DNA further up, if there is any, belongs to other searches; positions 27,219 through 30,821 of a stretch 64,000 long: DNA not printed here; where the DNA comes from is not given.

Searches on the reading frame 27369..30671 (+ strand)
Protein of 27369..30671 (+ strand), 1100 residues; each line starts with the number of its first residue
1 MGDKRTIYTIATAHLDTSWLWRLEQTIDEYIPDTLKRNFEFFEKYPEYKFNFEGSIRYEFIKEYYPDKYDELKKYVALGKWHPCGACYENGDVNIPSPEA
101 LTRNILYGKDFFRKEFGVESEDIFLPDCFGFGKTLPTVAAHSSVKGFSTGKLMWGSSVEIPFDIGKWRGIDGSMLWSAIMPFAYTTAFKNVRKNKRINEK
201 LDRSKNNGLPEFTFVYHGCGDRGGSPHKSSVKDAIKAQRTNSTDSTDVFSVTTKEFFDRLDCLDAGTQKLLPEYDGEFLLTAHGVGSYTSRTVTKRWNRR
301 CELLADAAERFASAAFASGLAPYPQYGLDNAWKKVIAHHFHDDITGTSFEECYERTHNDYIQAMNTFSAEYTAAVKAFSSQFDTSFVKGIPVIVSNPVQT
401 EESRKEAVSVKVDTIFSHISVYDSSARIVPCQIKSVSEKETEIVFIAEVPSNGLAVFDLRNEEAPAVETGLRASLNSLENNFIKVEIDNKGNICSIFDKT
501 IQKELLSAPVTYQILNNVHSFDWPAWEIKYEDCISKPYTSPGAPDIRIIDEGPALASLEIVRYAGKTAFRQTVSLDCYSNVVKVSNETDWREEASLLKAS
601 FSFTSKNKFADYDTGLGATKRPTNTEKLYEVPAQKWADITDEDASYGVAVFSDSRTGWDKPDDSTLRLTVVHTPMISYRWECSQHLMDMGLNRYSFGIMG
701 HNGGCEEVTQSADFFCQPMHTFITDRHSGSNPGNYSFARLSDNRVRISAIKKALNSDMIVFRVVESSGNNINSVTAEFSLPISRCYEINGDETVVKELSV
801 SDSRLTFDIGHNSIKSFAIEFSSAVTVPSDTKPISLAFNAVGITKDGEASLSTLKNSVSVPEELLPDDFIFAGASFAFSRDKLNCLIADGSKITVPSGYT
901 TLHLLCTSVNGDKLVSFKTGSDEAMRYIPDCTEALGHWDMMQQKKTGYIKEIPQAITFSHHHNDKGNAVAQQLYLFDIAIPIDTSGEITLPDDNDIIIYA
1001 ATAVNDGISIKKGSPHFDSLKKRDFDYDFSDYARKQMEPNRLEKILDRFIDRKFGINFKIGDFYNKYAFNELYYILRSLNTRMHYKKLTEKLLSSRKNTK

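Call 18: search_protein_families(library=pfam, proteins=[window:27369-30671:+], max_evalue=0.001)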
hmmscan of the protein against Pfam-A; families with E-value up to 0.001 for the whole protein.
window:27369-30671:+ (1100 aa): 4 families
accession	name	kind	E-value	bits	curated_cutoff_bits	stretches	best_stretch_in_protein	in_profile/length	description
PF01074.27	Glyco_hydro_38N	-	9.9e-45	153.5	25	1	6-266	1-261/270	Glycosyl hydrolases family 38 N-terminal domain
PF07748.19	Glyco_hydro_38C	-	3.7e-34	119.2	25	1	478-674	1-200/206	Glycosyl hydrolases family 38 C-terminal domain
PF09261.16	Alpha-mann_mid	-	2.1e-14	53.8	31.1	1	286-376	5-94/96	Alpha mannosidase middle domain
PF17677.7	Glyco_hydro38C2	-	2.1e-07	31.4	22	1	745-817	2-72/72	Glycosyl hydrolases family 38 C-terminal beta sandwich domain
